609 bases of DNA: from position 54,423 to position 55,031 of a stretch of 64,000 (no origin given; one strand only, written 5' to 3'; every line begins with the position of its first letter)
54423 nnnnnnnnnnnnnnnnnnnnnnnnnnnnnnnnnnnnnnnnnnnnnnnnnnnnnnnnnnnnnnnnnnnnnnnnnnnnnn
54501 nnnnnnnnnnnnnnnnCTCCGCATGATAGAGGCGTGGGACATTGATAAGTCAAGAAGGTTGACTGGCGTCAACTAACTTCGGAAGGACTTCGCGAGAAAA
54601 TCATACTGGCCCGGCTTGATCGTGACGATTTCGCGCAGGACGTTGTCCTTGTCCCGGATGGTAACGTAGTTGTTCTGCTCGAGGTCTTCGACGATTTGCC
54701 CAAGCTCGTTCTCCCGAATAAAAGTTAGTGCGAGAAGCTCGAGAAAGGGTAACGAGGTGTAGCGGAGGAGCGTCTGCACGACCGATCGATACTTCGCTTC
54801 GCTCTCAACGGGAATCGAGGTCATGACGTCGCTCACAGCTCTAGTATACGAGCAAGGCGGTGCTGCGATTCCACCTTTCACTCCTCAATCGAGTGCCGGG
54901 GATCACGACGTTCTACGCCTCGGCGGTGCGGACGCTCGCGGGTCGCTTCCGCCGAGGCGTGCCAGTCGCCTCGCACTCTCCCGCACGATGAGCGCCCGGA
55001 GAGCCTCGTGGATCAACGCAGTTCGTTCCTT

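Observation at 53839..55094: Lower-GC three-gene module: VapB-like RHH protein without a PIN partner, an 83-aa unknown, and a 3-TM membrane protein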

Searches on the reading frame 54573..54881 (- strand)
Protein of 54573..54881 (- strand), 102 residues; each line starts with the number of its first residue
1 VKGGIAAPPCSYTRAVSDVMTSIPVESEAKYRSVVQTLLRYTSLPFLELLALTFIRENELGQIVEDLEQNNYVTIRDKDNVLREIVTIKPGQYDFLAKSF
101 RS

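Call 3: search_protein_families(library=pfam, proteins=[window:54573-54881:-], max_evalue=1)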
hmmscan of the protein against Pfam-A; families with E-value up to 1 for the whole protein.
window:54573-54881:- (102 aa): 2 families
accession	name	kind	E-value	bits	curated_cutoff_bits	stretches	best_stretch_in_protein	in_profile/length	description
PF10443.15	RNA12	-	0.02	14.1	27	1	33-90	325-381/429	RNA12 protein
PF22320.2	Zona_CL1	-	0.026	14.8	26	1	53-95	88-126/131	Zonadhesin, first cohesin-like domain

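Call 4: search_protein_families(library=ncbifam, proteins=[window:54573-54881:-], max_evalue=1)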
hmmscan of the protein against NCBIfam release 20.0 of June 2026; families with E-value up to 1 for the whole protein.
window:54573-54881:- (102 aa): 1 family
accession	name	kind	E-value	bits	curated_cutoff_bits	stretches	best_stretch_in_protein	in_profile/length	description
NF047745.1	SocA_antitoxin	equivalog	0.1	12.3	190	1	21-87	89-156/176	type VI toxin-antitoxin system SocA family antitoxin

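Call 5: search_protein_families(library=padloc, proteins=[window:54573-54881:-], max_evalue=1)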
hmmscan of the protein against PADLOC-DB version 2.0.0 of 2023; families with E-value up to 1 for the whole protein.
window:54573-54881:- (102 aa): 0 families

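Call 9: find_homologous_proteins(query=window:54573-54881:-, max_evalue=0.01)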
Query window:54573-54881:- (102 aa): 4 proteins with E <= 0.01 among 5 candidates.
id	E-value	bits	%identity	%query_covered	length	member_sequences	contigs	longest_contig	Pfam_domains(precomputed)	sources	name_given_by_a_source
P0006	1.3e-44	168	100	81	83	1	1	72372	-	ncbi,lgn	-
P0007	1.3e-31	127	70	85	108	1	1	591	-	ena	-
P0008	1.7e-29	120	74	80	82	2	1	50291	-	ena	-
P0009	2.2e-28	116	71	83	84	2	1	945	-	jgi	jgi:hypothetical protein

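Call 11: find_encoding_contigs(protein=P0008, flank=6000)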
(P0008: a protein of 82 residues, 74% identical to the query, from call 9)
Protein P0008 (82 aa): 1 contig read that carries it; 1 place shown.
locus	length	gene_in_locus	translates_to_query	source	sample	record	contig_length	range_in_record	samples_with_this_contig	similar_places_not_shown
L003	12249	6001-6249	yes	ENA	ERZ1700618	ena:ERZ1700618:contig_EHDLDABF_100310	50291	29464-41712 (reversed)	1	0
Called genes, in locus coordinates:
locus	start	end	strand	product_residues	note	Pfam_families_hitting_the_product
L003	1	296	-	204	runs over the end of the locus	PF00248:Aldo_ket_red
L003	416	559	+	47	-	-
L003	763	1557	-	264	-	PF09851:SHOCT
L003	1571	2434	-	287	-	PF00724:Oxidored_FMN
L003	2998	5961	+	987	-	PF07494:Reg_prop (faint), PF00512:HisKA, PF02518:HATPase_c, PF00072:Response_reg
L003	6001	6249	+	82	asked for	-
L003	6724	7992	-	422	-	PF01266:DAO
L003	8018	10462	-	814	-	PF07715:Plug, PF00593:TonB_dep_Rec_b-barrel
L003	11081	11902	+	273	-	-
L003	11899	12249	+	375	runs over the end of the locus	-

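Call 34: search_solved_structures(query=A4, max_evalue=10, show_alignments=2)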
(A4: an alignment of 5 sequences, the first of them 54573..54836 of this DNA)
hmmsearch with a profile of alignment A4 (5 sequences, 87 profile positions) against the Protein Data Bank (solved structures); distinct sequences matched with E-value up to 10: 3.
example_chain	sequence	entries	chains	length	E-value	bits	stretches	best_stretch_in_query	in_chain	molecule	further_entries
2j05_A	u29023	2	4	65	0.85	13.1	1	37-54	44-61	RAS GTPASE-ACTIVATING PROTEIN 1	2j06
2m51_A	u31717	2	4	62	1.1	12.7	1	37-54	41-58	Ras GTPase-activating protein 1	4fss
7tpb_A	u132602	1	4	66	1.3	12.5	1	37-54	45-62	Ras GTPase-activating protein 1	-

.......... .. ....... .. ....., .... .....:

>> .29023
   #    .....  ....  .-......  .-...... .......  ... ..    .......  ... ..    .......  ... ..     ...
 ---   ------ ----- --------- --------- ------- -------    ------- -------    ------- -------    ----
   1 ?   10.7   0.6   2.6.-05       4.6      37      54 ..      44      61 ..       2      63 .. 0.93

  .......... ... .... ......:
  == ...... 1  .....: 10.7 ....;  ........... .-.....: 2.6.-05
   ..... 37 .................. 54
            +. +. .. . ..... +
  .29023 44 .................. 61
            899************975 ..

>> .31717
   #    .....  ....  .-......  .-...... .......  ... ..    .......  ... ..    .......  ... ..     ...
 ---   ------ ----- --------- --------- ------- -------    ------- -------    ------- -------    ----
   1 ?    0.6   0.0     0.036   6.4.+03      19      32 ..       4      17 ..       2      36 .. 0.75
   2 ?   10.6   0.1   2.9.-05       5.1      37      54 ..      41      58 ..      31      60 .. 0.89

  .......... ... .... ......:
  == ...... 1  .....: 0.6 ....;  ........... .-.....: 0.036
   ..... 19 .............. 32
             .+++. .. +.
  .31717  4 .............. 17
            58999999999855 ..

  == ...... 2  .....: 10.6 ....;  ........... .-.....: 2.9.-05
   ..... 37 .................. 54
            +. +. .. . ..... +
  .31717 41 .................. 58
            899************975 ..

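Call 46: predict_structure(alignment_id=A5)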
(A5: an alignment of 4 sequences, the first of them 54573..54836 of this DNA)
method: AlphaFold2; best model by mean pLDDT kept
length: 87 residues; sequences in the alignment: 4
mean_pLDDT: 80.8   pTM: 0.69
mean pLDDT of the five models: 80.8, 63.3, 54.4, 49.9, 48.1
residues with pLDDT >= 90: 29; 70-90: 38; 50-70: 13; < 50: 7
segments of 3 or more residues with pLDDT < 50: 1-7
pLDDT, mean of each block of 10 residues (from residue 1): 48 85 90 89 90 90 68 88 78
secondary structure, 60 per line:
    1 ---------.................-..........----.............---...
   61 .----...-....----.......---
elements in order: H10-26 E28-30 H31-37 H42-54 E58-61 E70-73 H78-84

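Call 48: fold_search(model_id=the predicted structure, library=pdb)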
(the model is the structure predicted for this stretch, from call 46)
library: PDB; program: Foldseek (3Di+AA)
matches with E <= 10: 1874; with E <= 0.001: 4
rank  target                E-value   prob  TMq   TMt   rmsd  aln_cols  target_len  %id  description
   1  6pco_A                3.6e-04  1.00  0.69  0.45   3.1        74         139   16  Mechanism for regulation of DNA binding of Bordetella bronchiseptica BpsR by 6-hydroxynicotinic acid (released 2019-11-06)
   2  6pcp_A                7.3e-04  1.00  0.64  0.42   4.8        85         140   18  Mechanism for regulation of DNA binding of Bordetella bronchiseptica BpsR by 6-hydroxynicotinic acid (released 2019-11-06)
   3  6pcp_C                8.8e-04  1.00  0.63  0.42   4.9        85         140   18  Mechanism for regulation of DNA binding of Bordetella bronchiseptica BpsR by 6-hydroxynicotinic acid (released 2019-11-06)
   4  6pcp_B                9.4e-04  1.00  0.65  0.44   4.5        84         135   17  Mechanism for regulation of DNA binding of Bordetella bronchiseptica BpsR by 6-hydroxynicotinic acid (released 2019-11-06)
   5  6pco_C                1.1e-03  1.00  0.72  0.49   4.2        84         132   17  Mechanism for regulation of DNA binding of Bordetella bronchiseptica BpsR by 6-hydroxynicotinic acid (released 2019-11-06)
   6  7el3_B                1.2e-03  1.00  0.67  0.44   2.8        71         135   17  Crystal structure of HpaR-DNA complex from Acinetobacter baumannii (released 2022-01-19)
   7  3gfj                  1.7e-03  1.00  0.58  0.38   9.5       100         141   18  Crystal structure of the ST1710 mutant (R89A) protein (released 2009-08-25)
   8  6pco_B                1.9e-03  1.00  0.63  0.43   2.7        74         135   16  Mechanism for regulation of DNA binding of Bordetella bronchiseptica BpsR by 6-hydroxynicotinic acid (released 2019-11-06)
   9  8ylg_A                1.9e-03  1.00  0.62  0.36   6.4        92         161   14  Crystal structure of Burkholderia thailandensis MftR in complex with operator DNA (released 2024-11-13)
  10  7kym_B                2.2e-03  1.00  0.66  0.42   2.2        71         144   17  Crystal structure of the MarR family transcriptional regulator from Bradyrhizobium japonicum (released 2021-12-15)
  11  4rgx_A                2.2e-03  1.00  0.59  0.40   4.2        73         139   22  Crystal Structure of Putative MarR Family Transcriptional Regulator HcaR from Acinetobacter sp. ADP complexed with 3,4 (released 2015-03-04)
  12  8za5_B                2.4e-03  1.00  0.66  0.43   3.1        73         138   16  Crystal structure of HsmR (released 2025-10-29)
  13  6abt_A                2.4e-03  1.00  0.60  0.55   4.0        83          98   19  Crystal structure of transcription factor from Listeria monocytogenes (released 2019-06-05)
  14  1ub9                  2.6e-03  1.00  0.69  0.61   5.5        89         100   17  Structure of the transcriptional regulator homologue protein from Pyrococcus horikoshii OT3 (released 2004-05-04)
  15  8ylg_B                2.6e-03  1.00  0.63  0.36   6.4        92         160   14  Crystal structure of Burkholderia thailandensis MftR in complex with operator DNA (released 2024-11-13)
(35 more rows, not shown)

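Call 63: search_protein_families(library=phrogs, proteins=[window:54573-54836:-], max_evalue=0.1)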
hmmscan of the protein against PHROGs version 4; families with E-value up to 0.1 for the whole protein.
window:54573-54836:- (87 aa): 0 families

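Call 71: search_protein_families(library=pfam, alignment_id=A9, max_evalue=1)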
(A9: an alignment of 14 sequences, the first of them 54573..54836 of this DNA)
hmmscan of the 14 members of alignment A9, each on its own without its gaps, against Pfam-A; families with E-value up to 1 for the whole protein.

A. member 1, window:54573-54836:- (87 aa): 2 families
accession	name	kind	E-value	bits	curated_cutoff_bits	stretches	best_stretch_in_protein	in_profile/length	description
PF10443.15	RNA12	-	0.014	14.7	27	1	18-75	325-381/429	RNA12 protein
PF22320.2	Zona_CL1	-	0.022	15.1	26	1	37-80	87-126/131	Zonadhesin, first cohesin-like domain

B. families by the number of members that match (of 14 scanned): 32 families (the first 25 are shown)
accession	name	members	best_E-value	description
PF01047.28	MarR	4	2.4e-06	MarR family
PF12802.13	MarR_2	4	5.9e-05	MarR family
PF01978.25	TrmB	4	0.00043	Sugar-specific transcriptional regulator TrmB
PF10443.15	RNA12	4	0.0092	RNA12 protein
PF25212.1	HVO_A0114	3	0.053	HVO_A0114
PF13412.12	HTH_24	2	0.016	Winged helix-turn-helix DNA-binding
PF20024.5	DUF6432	2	0.018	Family of unknown function (DUF6432)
PF22451.2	NirdL-like_HTH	2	0.025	Siroheme decarboxylase NirDL-like HTH domain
PF02002.24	TFIIE_alpha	1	0.00032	TFIIE alpha subunit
PF13601.12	HTH_34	1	0.013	Winged helix DNA-binding domain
PF22320.2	Zona_CL1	1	0.022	Zonadhesin, first cohesin-like domain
PF21715.3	CggR_N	1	0.022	CggR N-terminal DNA binding domain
PF01399.33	PCI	1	0.04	PCI domain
PF05491.19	RuvB_C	1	0.046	RuvB C-terminal winged helix domain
PF00646.38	F-box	1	0.051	F-box domain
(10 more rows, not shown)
